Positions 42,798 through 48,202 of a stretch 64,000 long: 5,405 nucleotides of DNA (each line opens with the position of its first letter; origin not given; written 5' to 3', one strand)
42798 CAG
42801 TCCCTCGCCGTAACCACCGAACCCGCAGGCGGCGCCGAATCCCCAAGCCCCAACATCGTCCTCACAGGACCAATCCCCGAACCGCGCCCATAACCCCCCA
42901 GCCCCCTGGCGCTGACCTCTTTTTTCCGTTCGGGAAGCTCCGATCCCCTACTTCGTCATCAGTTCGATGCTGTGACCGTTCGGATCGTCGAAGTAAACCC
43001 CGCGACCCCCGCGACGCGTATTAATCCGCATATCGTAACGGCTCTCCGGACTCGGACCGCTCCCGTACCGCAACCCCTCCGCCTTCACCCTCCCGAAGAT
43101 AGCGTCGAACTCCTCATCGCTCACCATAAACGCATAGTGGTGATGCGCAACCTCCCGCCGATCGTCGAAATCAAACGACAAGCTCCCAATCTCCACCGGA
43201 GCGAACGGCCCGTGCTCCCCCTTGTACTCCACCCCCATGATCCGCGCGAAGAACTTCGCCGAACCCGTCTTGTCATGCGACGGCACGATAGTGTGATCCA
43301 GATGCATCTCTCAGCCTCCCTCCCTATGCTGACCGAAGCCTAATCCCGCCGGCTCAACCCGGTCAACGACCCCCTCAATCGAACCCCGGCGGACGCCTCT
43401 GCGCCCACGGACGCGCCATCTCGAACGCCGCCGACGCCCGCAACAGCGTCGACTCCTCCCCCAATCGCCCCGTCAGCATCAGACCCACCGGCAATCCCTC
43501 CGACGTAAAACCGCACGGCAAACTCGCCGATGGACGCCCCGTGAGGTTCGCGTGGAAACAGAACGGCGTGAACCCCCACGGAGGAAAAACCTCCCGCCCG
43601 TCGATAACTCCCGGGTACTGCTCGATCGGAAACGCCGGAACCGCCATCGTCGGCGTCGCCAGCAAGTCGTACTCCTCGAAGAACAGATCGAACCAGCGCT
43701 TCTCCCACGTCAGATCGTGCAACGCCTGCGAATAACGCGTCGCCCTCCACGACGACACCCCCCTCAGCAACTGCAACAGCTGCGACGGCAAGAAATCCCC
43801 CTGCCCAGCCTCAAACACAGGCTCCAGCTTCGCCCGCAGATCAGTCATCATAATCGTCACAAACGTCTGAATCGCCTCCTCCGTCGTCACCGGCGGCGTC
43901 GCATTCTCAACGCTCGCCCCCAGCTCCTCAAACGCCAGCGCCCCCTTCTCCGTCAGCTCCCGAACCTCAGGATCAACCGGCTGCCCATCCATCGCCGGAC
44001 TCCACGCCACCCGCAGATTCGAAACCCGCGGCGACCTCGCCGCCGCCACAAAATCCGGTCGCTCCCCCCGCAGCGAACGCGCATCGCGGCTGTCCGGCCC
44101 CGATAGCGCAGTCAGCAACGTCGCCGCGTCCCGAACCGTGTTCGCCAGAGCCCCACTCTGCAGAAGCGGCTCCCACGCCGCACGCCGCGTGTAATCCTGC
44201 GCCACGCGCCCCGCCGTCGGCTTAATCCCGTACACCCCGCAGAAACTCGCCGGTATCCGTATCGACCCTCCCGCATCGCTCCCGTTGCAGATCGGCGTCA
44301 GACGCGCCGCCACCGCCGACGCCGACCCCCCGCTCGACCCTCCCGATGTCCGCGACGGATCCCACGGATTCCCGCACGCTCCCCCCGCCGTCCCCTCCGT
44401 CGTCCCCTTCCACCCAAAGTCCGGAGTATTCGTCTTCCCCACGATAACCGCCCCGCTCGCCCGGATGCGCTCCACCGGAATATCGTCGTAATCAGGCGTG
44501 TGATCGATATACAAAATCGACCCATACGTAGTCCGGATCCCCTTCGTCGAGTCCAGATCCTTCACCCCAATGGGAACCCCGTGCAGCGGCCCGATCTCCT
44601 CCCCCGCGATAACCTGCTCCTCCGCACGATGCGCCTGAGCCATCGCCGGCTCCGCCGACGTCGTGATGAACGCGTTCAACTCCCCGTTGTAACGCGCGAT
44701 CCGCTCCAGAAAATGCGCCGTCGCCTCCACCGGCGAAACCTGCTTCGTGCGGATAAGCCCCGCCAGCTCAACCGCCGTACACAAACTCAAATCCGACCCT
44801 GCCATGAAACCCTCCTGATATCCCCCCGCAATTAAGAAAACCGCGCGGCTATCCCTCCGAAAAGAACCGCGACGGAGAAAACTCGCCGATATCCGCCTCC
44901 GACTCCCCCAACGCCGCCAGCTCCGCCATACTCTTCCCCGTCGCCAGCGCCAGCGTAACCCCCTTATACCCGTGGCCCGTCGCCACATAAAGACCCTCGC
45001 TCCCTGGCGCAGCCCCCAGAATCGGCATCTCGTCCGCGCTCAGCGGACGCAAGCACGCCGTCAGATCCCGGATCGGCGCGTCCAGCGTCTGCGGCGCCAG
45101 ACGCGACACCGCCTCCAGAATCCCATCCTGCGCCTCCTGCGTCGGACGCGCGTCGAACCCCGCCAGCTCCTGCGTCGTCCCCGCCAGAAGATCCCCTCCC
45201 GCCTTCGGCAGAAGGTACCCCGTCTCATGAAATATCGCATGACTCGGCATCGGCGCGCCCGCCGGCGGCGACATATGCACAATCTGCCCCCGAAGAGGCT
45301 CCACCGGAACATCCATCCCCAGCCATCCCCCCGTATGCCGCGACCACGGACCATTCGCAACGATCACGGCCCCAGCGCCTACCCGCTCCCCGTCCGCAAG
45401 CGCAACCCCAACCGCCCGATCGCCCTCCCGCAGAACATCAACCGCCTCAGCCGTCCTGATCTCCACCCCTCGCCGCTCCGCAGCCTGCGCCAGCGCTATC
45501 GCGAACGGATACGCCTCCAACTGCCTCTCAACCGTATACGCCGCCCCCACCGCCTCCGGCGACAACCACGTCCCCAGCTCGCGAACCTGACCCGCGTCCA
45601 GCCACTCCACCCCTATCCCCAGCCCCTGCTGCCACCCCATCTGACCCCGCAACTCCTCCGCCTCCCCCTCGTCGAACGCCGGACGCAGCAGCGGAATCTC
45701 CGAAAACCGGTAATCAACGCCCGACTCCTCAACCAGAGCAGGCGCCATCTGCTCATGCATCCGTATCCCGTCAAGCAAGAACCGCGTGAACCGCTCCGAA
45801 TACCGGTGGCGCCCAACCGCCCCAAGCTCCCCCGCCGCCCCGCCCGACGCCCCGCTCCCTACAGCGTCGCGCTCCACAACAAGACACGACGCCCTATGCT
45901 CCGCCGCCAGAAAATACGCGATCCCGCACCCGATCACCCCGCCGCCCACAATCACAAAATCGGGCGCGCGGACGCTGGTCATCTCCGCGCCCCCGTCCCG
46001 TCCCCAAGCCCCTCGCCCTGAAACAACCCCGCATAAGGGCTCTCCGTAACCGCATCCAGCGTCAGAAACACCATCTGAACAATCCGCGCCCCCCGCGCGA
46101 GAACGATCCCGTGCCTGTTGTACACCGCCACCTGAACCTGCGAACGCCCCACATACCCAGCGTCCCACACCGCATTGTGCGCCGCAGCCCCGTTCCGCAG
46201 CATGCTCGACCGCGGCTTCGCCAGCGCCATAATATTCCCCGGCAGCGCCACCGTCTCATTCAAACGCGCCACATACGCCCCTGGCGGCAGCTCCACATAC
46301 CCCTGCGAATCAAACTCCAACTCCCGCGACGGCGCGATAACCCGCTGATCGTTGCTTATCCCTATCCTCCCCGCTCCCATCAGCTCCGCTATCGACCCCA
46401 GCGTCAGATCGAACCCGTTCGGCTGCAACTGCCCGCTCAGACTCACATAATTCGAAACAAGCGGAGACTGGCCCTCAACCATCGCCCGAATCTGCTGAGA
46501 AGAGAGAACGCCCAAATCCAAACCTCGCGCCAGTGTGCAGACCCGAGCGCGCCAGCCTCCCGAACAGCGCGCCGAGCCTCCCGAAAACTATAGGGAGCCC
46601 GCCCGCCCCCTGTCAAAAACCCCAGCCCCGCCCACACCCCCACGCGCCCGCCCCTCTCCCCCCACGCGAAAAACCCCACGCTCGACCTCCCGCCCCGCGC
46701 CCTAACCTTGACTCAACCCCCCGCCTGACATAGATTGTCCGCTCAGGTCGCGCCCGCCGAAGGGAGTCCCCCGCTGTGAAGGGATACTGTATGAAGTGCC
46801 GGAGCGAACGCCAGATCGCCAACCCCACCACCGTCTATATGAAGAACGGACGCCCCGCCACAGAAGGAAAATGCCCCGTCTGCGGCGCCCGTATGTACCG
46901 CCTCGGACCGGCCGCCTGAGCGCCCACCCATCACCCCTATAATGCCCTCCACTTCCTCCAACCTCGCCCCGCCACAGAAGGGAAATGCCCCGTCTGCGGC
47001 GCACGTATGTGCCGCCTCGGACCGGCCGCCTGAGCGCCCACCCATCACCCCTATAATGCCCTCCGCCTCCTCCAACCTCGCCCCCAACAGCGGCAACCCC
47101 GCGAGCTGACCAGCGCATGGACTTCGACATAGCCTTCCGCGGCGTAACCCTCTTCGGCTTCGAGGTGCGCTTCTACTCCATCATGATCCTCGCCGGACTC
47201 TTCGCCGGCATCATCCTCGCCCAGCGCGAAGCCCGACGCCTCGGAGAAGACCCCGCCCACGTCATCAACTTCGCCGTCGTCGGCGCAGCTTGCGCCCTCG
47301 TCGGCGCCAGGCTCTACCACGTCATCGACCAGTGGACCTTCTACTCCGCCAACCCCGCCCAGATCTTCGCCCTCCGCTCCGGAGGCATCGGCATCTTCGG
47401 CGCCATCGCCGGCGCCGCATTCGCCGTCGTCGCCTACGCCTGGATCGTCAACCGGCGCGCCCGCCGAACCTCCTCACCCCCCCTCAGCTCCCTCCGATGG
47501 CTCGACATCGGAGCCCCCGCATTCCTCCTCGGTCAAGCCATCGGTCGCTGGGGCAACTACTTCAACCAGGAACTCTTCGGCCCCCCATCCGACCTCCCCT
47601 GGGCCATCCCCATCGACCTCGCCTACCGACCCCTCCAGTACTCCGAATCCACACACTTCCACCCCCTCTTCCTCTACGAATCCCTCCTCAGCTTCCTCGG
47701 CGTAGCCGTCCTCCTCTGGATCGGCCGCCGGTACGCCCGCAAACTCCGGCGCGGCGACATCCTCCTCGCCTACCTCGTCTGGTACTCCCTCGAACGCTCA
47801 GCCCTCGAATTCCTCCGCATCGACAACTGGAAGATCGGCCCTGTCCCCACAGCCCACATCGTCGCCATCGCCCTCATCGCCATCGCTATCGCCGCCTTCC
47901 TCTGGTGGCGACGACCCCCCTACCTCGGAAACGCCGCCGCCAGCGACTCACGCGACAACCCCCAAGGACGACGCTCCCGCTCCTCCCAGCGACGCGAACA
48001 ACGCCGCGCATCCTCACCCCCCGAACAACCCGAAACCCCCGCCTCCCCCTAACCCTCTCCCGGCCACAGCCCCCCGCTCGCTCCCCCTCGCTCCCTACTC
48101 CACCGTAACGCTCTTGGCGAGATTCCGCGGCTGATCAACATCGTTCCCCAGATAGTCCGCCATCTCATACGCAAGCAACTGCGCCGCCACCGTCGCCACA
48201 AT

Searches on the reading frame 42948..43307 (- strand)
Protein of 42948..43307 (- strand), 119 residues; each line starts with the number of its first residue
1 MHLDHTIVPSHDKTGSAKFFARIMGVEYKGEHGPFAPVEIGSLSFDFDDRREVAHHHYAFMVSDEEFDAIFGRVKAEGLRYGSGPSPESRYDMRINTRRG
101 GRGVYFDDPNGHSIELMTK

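Call 14: search_protein_families(library=pfam, proteins=[window:42948-43307:-], max_evalue=0.0001)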
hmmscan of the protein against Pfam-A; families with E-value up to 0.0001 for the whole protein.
window:42948-43307:- (119 aa): 1 family
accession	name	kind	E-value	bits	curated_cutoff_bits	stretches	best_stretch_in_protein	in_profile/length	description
PF00903.31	Glyoxalase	-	1.7e-06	28.9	20.6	1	3-116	2-121/121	Glyoxalase/Bleomycin resistance protein/Dioxygenase superfamily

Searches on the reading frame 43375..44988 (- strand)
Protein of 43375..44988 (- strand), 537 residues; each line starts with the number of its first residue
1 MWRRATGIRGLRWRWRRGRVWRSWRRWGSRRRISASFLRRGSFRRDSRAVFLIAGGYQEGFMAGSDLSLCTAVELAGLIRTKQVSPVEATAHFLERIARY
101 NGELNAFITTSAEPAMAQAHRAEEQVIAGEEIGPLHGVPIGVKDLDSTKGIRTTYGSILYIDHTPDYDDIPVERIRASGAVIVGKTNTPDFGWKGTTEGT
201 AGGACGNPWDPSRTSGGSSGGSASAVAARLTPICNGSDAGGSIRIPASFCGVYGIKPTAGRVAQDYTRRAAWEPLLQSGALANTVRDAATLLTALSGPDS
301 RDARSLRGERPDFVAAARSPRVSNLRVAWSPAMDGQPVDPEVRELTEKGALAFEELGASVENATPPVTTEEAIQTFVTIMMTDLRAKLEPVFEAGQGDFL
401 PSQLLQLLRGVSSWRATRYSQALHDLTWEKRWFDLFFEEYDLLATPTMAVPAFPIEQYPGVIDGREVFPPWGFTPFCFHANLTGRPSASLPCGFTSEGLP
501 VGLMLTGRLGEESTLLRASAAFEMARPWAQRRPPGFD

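Call 15: search_protein_families(library=pfam, proteins=[window:43375-44988:-], max_evalue=0.0001)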
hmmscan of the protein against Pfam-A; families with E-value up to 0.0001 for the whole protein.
window:43375-44988:- (537 aa): 1 family
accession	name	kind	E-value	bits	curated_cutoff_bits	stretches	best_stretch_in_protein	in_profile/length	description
PF01425.27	Amidase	-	2.4e-102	343.7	27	1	88-516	1-445/445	Amidase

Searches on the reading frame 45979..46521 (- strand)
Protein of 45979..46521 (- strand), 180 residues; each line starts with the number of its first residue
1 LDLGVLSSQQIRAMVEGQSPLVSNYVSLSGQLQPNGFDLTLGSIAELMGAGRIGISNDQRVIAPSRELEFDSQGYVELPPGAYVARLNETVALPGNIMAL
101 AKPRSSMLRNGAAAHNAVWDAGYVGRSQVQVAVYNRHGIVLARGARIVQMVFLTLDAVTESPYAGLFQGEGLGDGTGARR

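Call 15: search_protein_families(library=pfam, proteins=[window:45979-46521:-], max_evalue=0.0001)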
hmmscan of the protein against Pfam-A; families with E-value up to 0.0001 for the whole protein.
window:45979-46521:- (180 aa): 3 families
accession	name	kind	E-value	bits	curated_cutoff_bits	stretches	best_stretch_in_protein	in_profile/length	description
PF22769.1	DCD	-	3.1e-26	92.7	27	1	5-153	1-151/153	dCTP deaminase-like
PF06559.16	DCD_N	-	2.4e-08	34.4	21.4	1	3-109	2-110/164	2'-deoxycytidine 5'-triphosphate deaminase (DCD) N-terminal domain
PF00692.24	dUTPase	-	2e-07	31.2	22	1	83-159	32-108/129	dUTPase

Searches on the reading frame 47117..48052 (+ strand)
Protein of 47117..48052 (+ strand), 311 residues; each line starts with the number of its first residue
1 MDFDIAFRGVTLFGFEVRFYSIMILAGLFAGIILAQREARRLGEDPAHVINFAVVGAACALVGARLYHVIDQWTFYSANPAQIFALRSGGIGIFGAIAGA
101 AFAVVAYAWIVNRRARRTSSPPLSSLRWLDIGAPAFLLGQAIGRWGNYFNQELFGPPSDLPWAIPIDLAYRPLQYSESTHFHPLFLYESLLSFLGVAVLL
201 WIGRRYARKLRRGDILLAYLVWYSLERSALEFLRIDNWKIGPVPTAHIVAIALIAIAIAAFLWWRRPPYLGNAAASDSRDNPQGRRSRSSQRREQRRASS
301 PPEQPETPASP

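Call 15: search_protein_families(library=pfam, proteins=[window:47117-48052:+], max_evalue=0.0001)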
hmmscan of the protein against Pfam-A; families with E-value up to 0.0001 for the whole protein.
window:47117-48052:+ (311 aa): 1 family
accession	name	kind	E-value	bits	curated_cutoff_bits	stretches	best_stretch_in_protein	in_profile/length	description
PF01790.23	LGT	-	2.6e-59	200.9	24.9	1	11-263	5-240/240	Prolipoprotein diacylglyceryl transferase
